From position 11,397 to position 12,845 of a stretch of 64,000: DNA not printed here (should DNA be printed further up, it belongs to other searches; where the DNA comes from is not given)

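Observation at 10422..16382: Five-gene operon TauD-like dioxygenase / SseA rhodanese / alpha-beta hydrolase / acyl-CoA dehydrogenase / family-III CoA-transferase, divergent from a TauE sulfite exporter: candidate organosulfur-acid catabolic pathway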

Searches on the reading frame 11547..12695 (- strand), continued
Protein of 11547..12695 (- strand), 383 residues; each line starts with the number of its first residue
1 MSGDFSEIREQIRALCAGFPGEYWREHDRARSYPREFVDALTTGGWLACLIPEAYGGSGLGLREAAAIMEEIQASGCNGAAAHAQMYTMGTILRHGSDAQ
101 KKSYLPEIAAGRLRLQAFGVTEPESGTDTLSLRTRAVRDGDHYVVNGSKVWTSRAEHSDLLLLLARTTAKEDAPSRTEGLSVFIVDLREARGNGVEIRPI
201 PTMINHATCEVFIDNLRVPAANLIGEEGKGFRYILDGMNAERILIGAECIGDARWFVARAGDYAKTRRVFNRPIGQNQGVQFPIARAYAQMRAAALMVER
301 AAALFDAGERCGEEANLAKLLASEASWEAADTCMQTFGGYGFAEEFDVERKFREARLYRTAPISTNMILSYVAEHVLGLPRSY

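Call 18: search_protein_families(library=pfam, proteins=[L053:5695-7296:-, L053:7548-8378:+, L053:8704-9909:-, L053:12360-13208:+, L053:13299-14198:-, L053:16539-16937:-, L053:17638-18345:+, L053:18342-18743:+, L053:18765-19664:-, L053:19529-20653:-])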
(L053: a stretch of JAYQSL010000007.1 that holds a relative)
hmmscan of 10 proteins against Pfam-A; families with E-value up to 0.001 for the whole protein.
L053:5695-7296:- (533 aa): 1 family
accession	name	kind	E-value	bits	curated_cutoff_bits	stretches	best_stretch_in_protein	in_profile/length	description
PF01019.26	G_glu_transpept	-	4.6e-122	408.9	27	1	42-527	2-511/512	Gamma-glutamyltranspeptidase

L053:7548-8378:+ (276 aa): 4 families
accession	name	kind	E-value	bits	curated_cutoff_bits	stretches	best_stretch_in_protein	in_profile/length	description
PF00561.26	Abhydrolase_1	-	3.9e-27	95.9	25.8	1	28-255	3-245/245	alpha/beta hydrolase fold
PF12697.13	Abhydrolase_6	-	1.4e-17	65.6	26.3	1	28-258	1-214/217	Alpha/beta hydrolase family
PF12146.15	Hydrolase_4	-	2.7e-14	53.5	27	1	27-254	6-238/239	Serine aminopeptidase, S33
PF03096.20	Ndr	-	0.001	18.3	23.3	0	51-234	55-242/283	Ndr family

L053:8704-9909:- (401 aa): 2 families
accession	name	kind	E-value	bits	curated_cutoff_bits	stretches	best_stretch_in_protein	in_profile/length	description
PF01546.33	Peptidase_M20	-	1.2e-46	159.7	24.6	1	85-396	2-205/206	Peptidase family M20/M25/M40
PF07687.19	M20_dimer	-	3.2e-10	40.4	21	1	197-289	8-100/107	Peptidase dimerisation domain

L053:12360-13208:+ (282 aa): 1 family
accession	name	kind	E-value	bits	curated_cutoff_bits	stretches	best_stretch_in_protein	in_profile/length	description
PF13452.11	FAS1_DH_region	-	2e-07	31.6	22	1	76-141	67-131/132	FAS1-like, dehydratase domain region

L053:13299-14198:- (299 aa): 1 family
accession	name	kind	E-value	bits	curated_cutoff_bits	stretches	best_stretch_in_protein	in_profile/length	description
PF05013.17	FGase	-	4.9e-70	236.5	28.9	1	29-263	2-219/219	N-formylglutamate amidohydrolase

L053:16539-16937:- (132 aa): 1 family
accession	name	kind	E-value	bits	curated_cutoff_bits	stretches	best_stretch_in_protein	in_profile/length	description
PF04892.17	VanZ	-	5.7e-07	30.6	30.1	1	50-126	55-125/126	VanZ like family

L053:17638-18345:+ (235 aa): 2 families
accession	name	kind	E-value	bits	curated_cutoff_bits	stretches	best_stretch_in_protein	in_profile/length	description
PF21006.2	NHase_beta_N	-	7.5e-33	113.5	21.5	1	20-119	2-101/115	Nitrile hydratase beta subunit, N-terminal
PF02211.21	NHase_beta_C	-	2.3e-31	108.5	27.7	1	139-233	3-97/98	Nitrile hydratase beta subunit, C-terminal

L053:18342-18743:+ (133 aa): 1 family
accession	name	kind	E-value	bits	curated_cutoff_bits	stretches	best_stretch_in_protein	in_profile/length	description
PF21006.2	NHase_beta_N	-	7e-11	42.7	21.5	1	26-108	20-98/115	Nitrile hydratase beta subunit, N-terminal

L053:18765-19664:- (299 aa): 9 families
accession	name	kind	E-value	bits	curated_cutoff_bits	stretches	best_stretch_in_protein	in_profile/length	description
PF00005.33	ABC_tran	-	6.9e-40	137.3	25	1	74-222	1-137/137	ABC transporter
PF13304.12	AAA_21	-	1.8e-11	45.1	27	1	202-253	249-300/304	AAA domain, putative AbiEii toxin, Type IV TA system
PF02463.25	SMC_N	-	5e-08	33.1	40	1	86-264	26-209/220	RecF/RecN/SMC N terminal domain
PF13476.12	AAA_23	-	4e-05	24.8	27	1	68-106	7-41/201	AAA domain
PF13555.12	AAA_29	-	0.00011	22.3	27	1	69-104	10-42/61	P-loop containing region of AAA domain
PF09818.15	ABC_ATPase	-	0.00011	21.8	23.2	0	195-275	159-255/283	P-loop domain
PF13401.12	AAA_22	-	0.00017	22.4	27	1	87-187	8-64/130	AAA domain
PF13191.12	AAA_16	-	0.00067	20.6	32.6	1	81-114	19-53/167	AAA ATPase domain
PF01637.24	ATPase_2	-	0.00083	19.7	33.2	0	85-125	21-62/225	ATPase domain predominantly from Archaea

L053:19529-20653:- (374 aa): 1 family
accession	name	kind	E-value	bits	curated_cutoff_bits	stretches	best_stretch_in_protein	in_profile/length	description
PF00528.27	BPD_transp_1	-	2.9e-22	79.7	26.4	1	178-364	2-182/184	Binding-protein-dependent transport system inner membrane component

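Call 41: find_encoding_contigs(protein=P0010, flank=9000, max_places=1)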
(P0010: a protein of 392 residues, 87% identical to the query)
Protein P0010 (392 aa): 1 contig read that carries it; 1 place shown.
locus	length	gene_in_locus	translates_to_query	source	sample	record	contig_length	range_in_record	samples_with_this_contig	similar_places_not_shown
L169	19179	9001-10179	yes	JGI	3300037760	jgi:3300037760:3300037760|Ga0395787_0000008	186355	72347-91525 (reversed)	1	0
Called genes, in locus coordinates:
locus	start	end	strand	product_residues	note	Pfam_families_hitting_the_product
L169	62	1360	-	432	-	-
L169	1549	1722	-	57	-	-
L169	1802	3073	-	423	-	-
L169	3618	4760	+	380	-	PF02311:AraC_binding (faint), PF07883:Cupin_2 (weak)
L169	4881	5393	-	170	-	PF00578:AhpC-TSA, PF08534:Redoxin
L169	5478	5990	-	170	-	PF00578:AhpC-TSA, PF08534:Redoxin (weak)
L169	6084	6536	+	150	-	-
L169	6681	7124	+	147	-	-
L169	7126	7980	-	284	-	PF01925:TauE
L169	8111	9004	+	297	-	PF00561:Abhydrolase_1, PF12146:Hydrolase_4 (weak), PF12697:Abhydrolase_6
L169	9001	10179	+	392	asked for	PF02771:Acyl-CoA_dh_N, PF02770:Acyl-CoA_dh_M, PF00441:Acyl-CoA_dh_1, PF08028:Acyl-CoA_dh_2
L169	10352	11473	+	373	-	PF02515:CoA_transf_3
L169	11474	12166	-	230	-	PF00596:Aldolase_II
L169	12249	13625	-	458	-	PF03972:MmgE_PrpD_N, PF19305:MmgE_PrpD_C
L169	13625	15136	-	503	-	PF01970:TctA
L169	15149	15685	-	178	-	PF07331:TctB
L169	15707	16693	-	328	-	PF03401:TctC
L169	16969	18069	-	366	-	PF13378:MR_MLE_C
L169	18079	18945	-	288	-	PF02668:TauD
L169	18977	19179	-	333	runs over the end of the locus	PF08240:ADH_N, PF00107:ADH_zinc_N, PF13602:ADH_zinc_N_2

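Call 42: find_encoding_contigs(protein=P0022, flank=9000, max_places=1)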
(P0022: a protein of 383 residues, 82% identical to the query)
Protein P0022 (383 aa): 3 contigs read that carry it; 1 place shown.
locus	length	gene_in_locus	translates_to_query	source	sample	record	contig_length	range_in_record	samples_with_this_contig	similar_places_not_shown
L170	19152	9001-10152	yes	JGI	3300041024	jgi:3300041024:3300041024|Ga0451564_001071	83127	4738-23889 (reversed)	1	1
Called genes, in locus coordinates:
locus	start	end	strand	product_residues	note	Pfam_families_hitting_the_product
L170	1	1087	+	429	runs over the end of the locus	PF00999:Na_H_Exchanger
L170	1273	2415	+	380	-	PF07883:Cupin_2 (faint)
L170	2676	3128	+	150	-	-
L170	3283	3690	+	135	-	-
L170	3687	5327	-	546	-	PF20695:UbiD_N (weak), PF01977:UbiD, PF20696:UbiD_C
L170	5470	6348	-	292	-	PF02668:TauD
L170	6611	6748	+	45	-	PF08534:Redoxin, PF00578:AhpC-TSA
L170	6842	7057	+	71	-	PF00578:AhpC-TSA (weak)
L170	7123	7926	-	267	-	PF01925:TauE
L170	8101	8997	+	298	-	PF00561:Abhydrolase_1, PF12697:Abhydrolase_6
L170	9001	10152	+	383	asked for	PF02771:Acyl-CoA_dh_N, PF02770:Acyl-CoA_dh_M, PF00441:Acyl-CoA_dh_1, PF08028:Acyl-CoA_dh_2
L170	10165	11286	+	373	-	PF02515:CoA_transf_3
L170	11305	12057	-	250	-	PF00596:Aldolase_II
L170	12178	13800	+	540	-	PF00581:Rhodanese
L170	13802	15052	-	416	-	PF00999:Na_H_Exchanger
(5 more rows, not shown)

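Call 43: find_encoding_contigs(protein=P0046, flank=9000, max_places=1)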
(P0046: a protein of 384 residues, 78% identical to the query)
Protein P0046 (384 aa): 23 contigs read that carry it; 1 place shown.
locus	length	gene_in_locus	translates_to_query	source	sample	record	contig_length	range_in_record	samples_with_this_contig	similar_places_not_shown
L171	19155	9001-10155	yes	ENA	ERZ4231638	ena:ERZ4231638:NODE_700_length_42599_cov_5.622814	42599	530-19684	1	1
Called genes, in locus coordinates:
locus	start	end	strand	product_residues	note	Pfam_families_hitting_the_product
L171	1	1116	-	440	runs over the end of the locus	-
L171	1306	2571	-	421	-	-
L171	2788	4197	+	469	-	-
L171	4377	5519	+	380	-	PF02311:AraC_binding (faint), PF07883:Cupin_2 (faint)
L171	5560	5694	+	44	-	-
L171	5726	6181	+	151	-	-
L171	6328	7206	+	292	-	PF02668:TauD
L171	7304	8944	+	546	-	PF20695:UbiD_N (faint), PF01977:UbiD, PF20696:UbiD_C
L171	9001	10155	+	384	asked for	PF02771:Acyl-CoA_dh_N, PF02770:Acyl-CoA_dh_M, PF00441:Acyl-CoA_dh_1, PF08028:Acyl-CoA_dh_2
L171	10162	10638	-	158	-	PF07883:Cupin_2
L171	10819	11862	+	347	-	PF04909:Amidohydro_2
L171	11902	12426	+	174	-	-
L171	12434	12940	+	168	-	-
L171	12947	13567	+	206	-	PF13875:DUF4202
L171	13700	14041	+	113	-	PF07238:PilZ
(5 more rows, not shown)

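Call 44: search_protein_families(library=ncbifam, proteins=[L025:12289-13143:+, L007:9021-9896:+, L008:12447-13340:+], max_evalue=1e-10)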
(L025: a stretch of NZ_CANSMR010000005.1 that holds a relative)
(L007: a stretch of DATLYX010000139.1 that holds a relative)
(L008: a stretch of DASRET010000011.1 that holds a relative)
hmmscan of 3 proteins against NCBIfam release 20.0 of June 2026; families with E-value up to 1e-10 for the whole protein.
L025:12289-13143:+ (284 aa): 0 families

L007:9021-9896:+ (291 aa): 1 family
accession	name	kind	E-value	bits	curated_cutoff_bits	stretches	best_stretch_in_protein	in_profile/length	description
NF040620.1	fused_HadA_HadB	exception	3.6e-12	46.4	350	0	191-286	222-313/329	fused (3R)-hydroxyacyl-ACP dehydratase subunits HadA/HadB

L008:12447-13340:+ (297 aa): 8 families
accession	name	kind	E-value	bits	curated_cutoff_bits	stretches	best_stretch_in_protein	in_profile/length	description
TIGR01692.1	HIBADH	equivalog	4.4e-58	196.9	291.6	1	5-280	1-283/288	3-hydroxyisobutyrate dehydrogenase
NF008592.0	PRK11559.1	equivalog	3.6e-55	187.3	397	1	1-293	3-295/296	2-hydroxy-3-oxopropionate reductase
TIGR01505.1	tartro_sem_red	equivalog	1.5e-50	172.1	340.75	1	3-292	2-291/291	2-hydroxy-3-oxopropionate reductase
NF012005.0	PRK15461.1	equivalog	7.5e-41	140.2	348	1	3-290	4-292/298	sulfolactaldehyde 3-reductase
NF043037.1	ThreonDh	equivalog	3.2e-38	131.8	350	1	2-259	4-262/297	L-threonate dehydrogenase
NF011633.0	PRK15059.1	equivalog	3.1e-36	125.1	451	1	1-285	1-284/292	2-hydroxy-3-oxopropionate reductase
NF007161.0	PRK09599.1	subfamily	2.6e-20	72.9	271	1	1-176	1-180/302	NADP-dependent phosphogluconate dehydrogenase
TIGR00872.1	gnd_rel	equivalog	2.5e-15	56.5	297.2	1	1-185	1-187/299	phosphogluconate dehydrogenase (NAD(+)-dependent, decarboxylating)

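Call 73: search_dna_similar(query=window:11547-12695:-, collection=plasmids, mode=protein, max_rows=25, max_evalue=1e-60)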
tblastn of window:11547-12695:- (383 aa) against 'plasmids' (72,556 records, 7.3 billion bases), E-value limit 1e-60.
Records with a match: 265; places in all: 370; records where one place covers at least 80% of the query: 257.
Best place of each record, by identity: 60-80% 139; <60% 126.
By first word of the organism name: Pseudosulfitobacter 21; Rhodococcus 21; Ralstonia 18; Azospirillum 15; Sphingobium 14; Roseomonas 12; Paraburkholderia 12; Burkholderia 10; Natrinema 9; Sulfitobacter 8; and 69 more.
By predicted mobility (MOB-suite, as given by PLSDB): non-mobilizable 178; mobilizable 52; conjugative 35.
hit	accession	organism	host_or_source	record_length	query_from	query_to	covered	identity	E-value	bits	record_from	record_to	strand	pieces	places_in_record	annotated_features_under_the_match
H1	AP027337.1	Sphingobium sp. TomTYG72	-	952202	5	383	99%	71.2%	1e-170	535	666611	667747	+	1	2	acyl-CoA dehydrogenase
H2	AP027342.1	Sphingobium sp. TomTYG74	-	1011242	5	383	99%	71.2%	2e-170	534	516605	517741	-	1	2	acyl-CoA dehydrogenase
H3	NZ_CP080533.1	Mesorhizobium sp. AR02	Oxytropis sp.,Cell culture,root nodule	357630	5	383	99%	71.0%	1e-171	537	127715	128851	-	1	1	acyl-CoA dehydrogenase family protein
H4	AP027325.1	Sphingobium sp. TomTYG46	-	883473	5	383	99%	71.0%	4e-171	536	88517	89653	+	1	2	acyl-CoA dehydrogenase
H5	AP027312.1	Sphingobium sp. TomMM7A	-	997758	5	383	99%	71.0%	5e-170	533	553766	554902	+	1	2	acyl-CoA dehydrogenase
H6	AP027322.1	Sphingobium sp. TomTYG43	-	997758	5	383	99%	71.0%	5e-170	533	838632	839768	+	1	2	acyl-CoA dehydrogenase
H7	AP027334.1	Sphingobium sp. TomTYG71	-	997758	5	383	99%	71.0%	5e-170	533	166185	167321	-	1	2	acyl-CoA dehydrogenase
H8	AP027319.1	Sphingobium sp. TomTYG42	-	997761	5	383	99%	71.0%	5e-170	533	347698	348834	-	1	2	acyl-CoA dehydrogenase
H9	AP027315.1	Sphingobium sp. TomMM15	-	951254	5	383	99%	71.0%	2e-169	531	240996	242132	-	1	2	acyl-CoA dehydrogenase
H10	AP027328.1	Sphingobium sp. TomTYG64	-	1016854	5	383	99%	71.0%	2e-169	531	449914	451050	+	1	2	acyl-CoA dehydrogenase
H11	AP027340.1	Sphingobium sp. TomTYG73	-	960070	5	383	99%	70.7%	4e-170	533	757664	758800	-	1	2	acyl-CoA dehydrogenase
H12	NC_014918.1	Mesorhizobium ciceri biovar biserrulae WSM1271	-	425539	5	383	99%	70.2%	3e-170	534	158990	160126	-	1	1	acyl-CoA dehydrogenase family protein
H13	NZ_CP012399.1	Chelatococcus sp. CO-6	whole organism,Shengli Oilfield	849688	4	383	99%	70.0%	7e-168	527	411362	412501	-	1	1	acyl-CoA dehydrogenase family protein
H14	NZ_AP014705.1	Methylobacterium aquaticum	-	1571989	7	383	98%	70.0%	2e-172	540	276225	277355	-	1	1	none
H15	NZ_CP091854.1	Terrarubrum flagellatum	cell culture,forest soil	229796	4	383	99%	69.5%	1e-170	535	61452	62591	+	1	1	acyl-CoA dehydrogenase family protein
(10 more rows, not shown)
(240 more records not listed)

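Call 74: get_annotated_region(hit=H3, flank=7000)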
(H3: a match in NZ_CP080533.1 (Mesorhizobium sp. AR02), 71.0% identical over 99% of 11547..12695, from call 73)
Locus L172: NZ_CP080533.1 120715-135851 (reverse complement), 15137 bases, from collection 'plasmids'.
description: Mesorhizobium sp. AR02 plasmid pMspAR02b, complete sequence
organism: Mesorhizobium sp. AR02 (NCBI taxid 2865837)
taxonomy: Bacteria; Pseudomonadota; Alphaproteobacteria; Hyphomicrobiales; Phyllobacteriaceae; Mesorhizobium; Mesorhizobium sp. AR02
host: -; source: Oxytropis sp.,Cell culture,root nodule; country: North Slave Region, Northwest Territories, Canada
typing (MOB-suite, as given by PLSDB): non-mobilizable
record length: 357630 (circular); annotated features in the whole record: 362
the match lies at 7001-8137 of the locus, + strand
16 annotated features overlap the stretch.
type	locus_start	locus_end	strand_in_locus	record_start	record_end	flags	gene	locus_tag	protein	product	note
CDS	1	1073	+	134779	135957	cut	-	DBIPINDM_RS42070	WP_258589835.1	FAD-binding oxidoreductase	-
CDS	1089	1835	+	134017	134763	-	-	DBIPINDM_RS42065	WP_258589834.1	GntR family transcriptional regulator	-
CDS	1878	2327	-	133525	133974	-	-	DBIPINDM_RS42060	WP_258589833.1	VOC family protein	-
CDS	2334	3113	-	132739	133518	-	-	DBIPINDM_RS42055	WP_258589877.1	SDR family oxidoreductase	-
CDS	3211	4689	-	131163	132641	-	-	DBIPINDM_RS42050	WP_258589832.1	aldehyde dehydrogenase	-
CDS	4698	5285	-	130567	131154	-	-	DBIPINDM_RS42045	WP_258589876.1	thiamine pyrophosphate-dependent enzyme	-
CDS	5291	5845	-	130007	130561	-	-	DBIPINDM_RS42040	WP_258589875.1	thiamine pyrophosphate-binding protein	-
CDS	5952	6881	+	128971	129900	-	-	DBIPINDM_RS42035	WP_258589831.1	LysR substrate-binding domain-containing protein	-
CDS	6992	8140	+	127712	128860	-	-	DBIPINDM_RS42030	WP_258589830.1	acyl-CoA dehydrogenase family protein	-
CDS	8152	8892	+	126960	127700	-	-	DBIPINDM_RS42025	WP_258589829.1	NAD(P)H-dependent oxidoreductase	-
CDS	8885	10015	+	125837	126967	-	-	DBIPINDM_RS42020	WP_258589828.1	CaiB/BaiF CoA-transferase family protein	-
CDS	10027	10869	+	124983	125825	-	-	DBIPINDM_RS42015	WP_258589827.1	MaoC family dehydratase N-terminal domain-containing protein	-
CDS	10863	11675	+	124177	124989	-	-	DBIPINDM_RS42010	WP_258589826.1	CoA ester lyase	-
CDS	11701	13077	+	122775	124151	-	-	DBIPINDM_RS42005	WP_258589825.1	MmgE/PrpD family protein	-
CDS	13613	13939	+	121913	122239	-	-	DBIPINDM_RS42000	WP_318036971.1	WGR domain-containing protein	-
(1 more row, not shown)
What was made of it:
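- The 71%-identical ACAD on a Mesorhizobium plasmid sits in LysR-ACAD-oxidoreductase-CaiB-MaoC_N-CoA ester lyase-PrpD (call 74).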
